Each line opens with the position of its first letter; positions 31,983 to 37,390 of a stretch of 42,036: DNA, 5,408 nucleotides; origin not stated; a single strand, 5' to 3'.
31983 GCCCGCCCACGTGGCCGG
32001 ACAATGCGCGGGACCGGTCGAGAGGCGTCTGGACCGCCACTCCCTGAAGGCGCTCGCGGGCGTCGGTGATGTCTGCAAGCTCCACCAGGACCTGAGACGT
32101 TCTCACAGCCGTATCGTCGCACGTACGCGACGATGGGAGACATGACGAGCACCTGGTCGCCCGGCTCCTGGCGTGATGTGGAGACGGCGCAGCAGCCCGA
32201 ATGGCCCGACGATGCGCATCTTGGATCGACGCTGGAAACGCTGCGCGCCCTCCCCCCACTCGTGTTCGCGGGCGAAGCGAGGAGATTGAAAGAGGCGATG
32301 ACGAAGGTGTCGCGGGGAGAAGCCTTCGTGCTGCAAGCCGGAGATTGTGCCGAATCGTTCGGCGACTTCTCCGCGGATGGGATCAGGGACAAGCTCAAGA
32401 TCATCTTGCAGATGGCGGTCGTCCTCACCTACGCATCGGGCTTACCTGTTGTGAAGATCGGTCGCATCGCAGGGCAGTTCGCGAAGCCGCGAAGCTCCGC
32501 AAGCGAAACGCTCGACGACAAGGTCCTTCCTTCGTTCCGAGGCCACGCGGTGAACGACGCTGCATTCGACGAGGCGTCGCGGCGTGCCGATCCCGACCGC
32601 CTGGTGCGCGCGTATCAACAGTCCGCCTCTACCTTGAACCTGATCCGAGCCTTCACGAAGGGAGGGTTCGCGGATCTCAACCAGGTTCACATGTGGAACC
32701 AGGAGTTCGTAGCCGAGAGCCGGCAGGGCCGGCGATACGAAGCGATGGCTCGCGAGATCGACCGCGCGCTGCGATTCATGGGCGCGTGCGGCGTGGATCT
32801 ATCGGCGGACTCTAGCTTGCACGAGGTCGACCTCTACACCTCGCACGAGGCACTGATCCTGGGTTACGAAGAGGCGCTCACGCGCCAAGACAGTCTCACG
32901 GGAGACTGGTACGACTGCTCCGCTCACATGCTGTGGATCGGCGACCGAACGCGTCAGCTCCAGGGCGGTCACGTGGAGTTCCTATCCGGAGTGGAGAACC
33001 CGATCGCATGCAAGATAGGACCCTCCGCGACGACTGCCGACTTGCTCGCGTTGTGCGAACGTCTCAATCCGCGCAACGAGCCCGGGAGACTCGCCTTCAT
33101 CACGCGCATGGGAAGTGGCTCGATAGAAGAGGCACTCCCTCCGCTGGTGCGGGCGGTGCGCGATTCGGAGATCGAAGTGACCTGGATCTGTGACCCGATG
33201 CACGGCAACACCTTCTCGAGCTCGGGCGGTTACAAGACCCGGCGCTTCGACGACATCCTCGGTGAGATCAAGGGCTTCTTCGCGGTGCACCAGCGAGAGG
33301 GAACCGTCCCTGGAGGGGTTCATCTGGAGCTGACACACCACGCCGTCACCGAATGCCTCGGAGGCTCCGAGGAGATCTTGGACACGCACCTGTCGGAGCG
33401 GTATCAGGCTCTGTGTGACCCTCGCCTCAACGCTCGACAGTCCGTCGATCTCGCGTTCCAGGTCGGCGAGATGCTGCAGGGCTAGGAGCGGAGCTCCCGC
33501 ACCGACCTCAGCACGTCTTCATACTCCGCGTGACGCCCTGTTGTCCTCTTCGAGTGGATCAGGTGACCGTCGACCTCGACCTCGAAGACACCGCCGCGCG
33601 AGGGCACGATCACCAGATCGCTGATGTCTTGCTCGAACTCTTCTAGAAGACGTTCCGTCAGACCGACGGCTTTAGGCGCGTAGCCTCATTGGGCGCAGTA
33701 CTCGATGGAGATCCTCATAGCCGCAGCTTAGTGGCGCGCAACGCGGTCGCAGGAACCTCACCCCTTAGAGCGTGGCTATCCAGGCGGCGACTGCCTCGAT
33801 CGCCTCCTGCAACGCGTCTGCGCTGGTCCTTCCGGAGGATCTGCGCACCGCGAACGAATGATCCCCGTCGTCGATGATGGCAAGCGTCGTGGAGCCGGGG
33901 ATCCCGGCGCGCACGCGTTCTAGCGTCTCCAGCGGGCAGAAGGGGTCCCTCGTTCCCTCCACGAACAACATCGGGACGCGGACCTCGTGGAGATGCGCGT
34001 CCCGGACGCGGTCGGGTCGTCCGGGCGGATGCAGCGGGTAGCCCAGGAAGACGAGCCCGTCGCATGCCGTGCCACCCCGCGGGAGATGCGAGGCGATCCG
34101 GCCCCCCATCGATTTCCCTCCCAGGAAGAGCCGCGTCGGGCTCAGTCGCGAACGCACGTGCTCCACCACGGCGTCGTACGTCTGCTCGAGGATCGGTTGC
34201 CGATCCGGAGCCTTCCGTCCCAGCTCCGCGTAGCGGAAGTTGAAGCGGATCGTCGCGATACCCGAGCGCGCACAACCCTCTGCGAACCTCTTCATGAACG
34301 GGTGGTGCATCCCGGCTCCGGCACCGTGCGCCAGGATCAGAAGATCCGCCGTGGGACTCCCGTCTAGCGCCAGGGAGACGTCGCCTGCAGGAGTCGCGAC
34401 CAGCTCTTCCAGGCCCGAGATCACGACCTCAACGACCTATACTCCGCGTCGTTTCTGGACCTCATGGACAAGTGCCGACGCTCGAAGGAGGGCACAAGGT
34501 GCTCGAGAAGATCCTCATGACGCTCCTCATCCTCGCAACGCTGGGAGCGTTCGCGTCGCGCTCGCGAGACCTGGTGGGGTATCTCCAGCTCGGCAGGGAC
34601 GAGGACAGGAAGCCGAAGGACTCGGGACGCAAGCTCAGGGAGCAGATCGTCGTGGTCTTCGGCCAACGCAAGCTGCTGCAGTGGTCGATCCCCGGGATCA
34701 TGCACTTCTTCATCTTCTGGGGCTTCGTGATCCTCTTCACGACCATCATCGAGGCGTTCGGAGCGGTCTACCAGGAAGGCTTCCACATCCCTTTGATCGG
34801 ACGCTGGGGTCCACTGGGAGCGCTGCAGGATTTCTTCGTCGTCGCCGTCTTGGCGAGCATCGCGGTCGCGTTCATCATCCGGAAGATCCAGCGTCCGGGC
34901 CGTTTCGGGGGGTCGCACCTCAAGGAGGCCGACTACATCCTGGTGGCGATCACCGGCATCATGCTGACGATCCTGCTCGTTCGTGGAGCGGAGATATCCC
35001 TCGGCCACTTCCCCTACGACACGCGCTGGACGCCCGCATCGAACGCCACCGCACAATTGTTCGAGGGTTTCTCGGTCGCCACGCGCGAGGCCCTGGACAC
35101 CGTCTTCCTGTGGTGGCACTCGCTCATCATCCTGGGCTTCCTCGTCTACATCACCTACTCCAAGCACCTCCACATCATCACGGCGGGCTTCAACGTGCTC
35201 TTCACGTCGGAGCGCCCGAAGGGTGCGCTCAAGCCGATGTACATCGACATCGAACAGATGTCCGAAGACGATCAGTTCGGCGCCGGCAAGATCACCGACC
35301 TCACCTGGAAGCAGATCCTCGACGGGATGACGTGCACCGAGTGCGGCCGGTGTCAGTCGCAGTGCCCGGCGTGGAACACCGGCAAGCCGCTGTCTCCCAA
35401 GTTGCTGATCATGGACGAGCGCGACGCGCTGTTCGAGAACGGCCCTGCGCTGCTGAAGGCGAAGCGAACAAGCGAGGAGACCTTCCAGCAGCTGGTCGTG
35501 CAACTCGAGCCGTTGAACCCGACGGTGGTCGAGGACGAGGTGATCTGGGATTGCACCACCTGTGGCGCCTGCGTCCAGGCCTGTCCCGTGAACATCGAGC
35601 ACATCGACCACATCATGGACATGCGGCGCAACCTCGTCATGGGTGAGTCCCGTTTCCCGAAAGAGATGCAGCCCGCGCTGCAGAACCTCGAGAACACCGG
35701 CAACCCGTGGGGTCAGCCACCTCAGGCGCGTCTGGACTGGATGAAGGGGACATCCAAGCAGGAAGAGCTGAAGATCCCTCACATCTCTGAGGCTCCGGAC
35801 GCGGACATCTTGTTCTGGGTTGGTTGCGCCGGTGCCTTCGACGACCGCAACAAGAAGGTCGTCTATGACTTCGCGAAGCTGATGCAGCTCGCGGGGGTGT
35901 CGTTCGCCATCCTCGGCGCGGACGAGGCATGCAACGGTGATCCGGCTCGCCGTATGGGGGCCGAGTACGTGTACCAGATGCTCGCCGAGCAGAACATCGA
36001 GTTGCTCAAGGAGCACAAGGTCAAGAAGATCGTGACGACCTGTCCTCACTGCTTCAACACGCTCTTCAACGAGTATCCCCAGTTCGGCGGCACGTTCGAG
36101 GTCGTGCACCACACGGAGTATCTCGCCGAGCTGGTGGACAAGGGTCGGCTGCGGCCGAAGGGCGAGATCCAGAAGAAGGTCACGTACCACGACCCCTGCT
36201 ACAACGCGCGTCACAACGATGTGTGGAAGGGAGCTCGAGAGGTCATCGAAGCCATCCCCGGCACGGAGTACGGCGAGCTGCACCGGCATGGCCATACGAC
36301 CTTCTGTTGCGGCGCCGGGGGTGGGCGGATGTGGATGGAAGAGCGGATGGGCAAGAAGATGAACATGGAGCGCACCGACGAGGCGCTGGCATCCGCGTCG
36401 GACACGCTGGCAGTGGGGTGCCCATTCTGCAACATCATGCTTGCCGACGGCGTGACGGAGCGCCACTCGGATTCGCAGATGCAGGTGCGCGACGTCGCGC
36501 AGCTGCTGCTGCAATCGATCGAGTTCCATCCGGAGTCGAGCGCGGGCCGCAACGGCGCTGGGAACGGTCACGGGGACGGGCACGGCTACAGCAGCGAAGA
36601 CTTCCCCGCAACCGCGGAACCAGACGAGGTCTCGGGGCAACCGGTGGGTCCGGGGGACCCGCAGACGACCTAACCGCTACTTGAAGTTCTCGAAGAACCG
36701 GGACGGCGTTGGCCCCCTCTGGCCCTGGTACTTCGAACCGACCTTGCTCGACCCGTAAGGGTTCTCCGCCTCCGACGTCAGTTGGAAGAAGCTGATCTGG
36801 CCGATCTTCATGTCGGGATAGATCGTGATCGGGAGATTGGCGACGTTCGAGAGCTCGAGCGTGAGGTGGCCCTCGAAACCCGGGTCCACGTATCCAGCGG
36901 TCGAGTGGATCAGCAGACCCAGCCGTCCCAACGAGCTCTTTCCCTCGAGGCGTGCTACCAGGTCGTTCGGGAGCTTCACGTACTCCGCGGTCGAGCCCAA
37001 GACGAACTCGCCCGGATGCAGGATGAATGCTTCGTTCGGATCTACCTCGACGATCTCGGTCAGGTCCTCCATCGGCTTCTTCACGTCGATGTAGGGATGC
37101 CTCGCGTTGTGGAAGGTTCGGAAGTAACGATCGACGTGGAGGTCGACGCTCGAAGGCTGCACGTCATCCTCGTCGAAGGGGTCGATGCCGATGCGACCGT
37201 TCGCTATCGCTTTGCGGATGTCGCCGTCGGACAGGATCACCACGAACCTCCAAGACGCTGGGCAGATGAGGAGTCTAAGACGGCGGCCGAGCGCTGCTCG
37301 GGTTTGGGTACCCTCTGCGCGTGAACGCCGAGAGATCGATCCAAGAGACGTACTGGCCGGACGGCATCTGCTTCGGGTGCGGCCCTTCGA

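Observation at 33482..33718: Hidden SelW/Rdx-like selenoprotein gene: CxxU redox motif encoded with an in-frame TGA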

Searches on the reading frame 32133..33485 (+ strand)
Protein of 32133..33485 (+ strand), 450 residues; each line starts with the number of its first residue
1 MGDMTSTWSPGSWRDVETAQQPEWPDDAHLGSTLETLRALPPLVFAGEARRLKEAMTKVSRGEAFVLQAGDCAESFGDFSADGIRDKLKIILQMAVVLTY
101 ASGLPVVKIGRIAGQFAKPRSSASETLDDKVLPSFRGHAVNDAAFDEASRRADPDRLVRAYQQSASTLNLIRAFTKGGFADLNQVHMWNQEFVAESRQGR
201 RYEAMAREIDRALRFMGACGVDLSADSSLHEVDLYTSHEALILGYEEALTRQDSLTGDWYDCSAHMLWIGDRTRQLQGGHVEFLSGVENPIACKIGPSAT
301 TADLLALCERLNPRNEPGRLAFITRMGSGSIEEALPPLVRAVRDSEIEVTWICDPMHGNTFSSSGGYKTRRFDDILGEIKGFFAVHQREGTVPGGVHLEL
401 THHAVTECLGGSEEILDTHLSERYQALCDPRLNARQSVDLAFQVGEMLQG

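Call 15: find_encoding_contigs(protein=window:32133-33485:+, flank=10000, max_places=4)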
Protein window:32133-33485:+ (450 aa): 3 contigs read that carry it; 2 places shown.
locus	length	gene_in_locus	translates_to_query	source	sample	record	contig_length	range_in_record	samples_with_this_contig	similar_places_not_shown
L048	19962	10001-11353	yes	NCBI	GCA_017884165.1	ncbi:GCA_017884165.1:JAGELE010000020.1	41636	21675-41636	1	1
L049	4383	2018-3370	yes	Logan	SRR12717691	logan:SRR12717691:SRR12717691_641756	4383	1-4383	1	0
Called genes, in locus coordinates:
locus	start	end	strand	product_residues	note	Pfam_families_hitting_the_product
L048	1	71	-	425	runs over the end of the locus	PF02844:GARS_N, PF01071:GARS_A, PF02222:ATP-grasp (weak), PF02786:CPSase_L_D2 (faint), PF02843:GARS_C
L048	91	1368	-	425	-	PF00709:Adenylsucc_synt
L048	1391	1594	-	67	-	PF07311:Dodecin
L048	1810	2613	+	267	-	-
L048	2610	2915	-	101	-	-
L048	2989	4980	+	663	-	PF03190:Thioredox_DsbH, PF13098:Thioredoxin_2 (weak), PF13899:Thioredoxin_7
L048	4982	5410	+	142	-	PF00472:RF-1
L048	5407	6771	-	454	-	PF13439:Glyco_transf_4 (faint), PF13579:Glyco_trans_4_4, PF20706:GT4-conflict, PF13692:Glyco_trans_1_4, PF00534:Glycos_transf_1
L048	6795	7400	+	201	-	-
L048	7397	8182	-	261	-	PF02585:PIG-L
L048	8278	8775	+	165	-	-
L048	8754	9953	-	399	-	PF00291:PALP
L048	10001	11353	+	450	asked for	PF01474:DAHP_synth_2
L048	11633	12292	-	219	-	PF00561:Abhydrolase_1 (weak), PF12146:Hydrolase_4 (faint), PF20408:Abhydrolase_11, PF12695:Abhydrolase_5 (weak)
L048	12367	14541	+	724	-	PF12838:Fer4_7 (faint), PF13534:Fer4_17 (faint), PF12797:Fer4_2 (faint), PF13237:Fer4_10, PF13183:Fer4_8, PF13187:Fer4_9, PF02754:CCG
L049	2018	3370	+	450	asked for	PF01474:DAHP_synth_2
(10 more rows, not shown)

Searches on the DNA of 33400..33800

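Call 20: search_rna_families(source=window, start=33400, end=33800, threshold=evalue, max_evalue=10)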
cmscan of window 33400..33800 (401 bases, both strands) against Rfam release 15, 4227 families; matches with E-value up to 10: 3.
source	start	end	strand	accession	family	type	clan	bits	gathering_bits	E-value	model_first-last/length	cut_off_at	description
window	33540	33649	-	RF00634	SAM-IV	Cis-reg; riboswitch;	CL00012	13.4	38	9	1-116/116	no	SAM (S-adenosyl methionine) riboswitch aptamer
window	33545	33566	-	RF02946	cow-rumen-1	Gene; sRNA;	-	11.7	53.4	9.1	1-61/61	no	cow-rumen-1 RNA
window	33686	33800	-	RF02757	Erse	Gene; sRNA;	-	10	138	1.6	34-252/252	5'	Erse small RNA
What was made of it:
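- Tried and rejected: Only noise came back (call 20).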

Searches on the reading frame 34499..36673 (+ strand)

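Call 32: search_protein_families(library=ncbifam, proteins=[window:34499-36673:+], max_evalue=1e-8)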
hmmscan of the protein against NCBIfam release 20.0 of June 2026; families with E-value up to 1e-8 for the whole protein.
window:34499-36673:+ (724 aa): 9 families
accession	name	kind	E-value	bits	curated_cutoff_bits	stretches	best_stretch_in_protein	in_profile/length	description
NF004898.0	PRK06259.1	equivalog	1.1e-47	162.7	385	1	266-673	123-487/488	fumarate reductase (CoM/CoB) subunit TfrB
NF045670.1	quin_L_LdhH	equivalog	9.8e-31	106.7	800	1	430-670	462-705/706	L-lactate dehydrogenase (quinone) large subunit LdhH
NF045724.1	ferredox_TmcB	equivalog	5.5e-23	81.2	735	1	349-673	98-427/430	electron transfer complex ferredoxin TmcB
NF008369.0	PRK11168.1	equivalog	5.6e-20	71.6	278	1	430-650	162-382/401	anaerobic glycerol-3-phosphate dehydrogenase subunit C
NF045663.1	diclust_near_Sec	equivalog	5.8e-19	67.7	530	1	342-648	345-618/759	pyridine nucleotide-disulfide oxidoreductase/dicluster-binding protein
NF045796.1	DsrK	equivalog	2.1e-18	66.2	400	1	348-646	116-414/453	sulfate reduction electron transfer complex DsrMKJOP subunit DsrK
NF045711.1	sulf_resp_HmcF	equivalog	9.7e-14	51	750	1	348-613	115-388/457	sulfate respiration complex iron-sulfur protein HmcF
TIGR03379.1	glycerol3P_GlpC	equivalog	1e-09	37.7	279.9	0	436-616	163-343/397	anaerobic glycerol-3-phosphate dehydrogenase subunit GlpC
TIGR03290.1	CoB_CoM_SS_C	equivalog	1.1e-09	38.4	160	0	323-392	19-87/144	CoB--CoM heterodisulfide reductase subunit C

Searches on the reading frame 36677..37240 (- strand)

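Call 32: search_protein_families(library=ncbifam, proteins=[window:36677-37240:-], max_evalue=1e-8)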
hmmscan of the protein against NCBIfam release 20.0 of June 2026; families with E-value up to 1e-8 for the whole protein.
window:36677-37240:- (187 aa): 3 families
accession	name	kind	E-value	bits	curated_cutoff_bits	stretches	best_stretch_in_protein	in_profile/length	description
TIGR02274.1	dCTP_deam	equivalog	5.1e-68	228.3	92.8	1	2-181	1-179/180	dCTP deaminase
NF005734.0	PRK07559.1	equivalog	2.8e-17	62.6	283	1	2-151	11-167/368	2'-deoxycytidine 5'-triphosphate deaminase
NF002598.0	PRK02253.1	equivalog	7.7e-10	38.5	130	1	19-162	22-157/167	deoxyuridine 5'-triphosphate nucleotidohydrolase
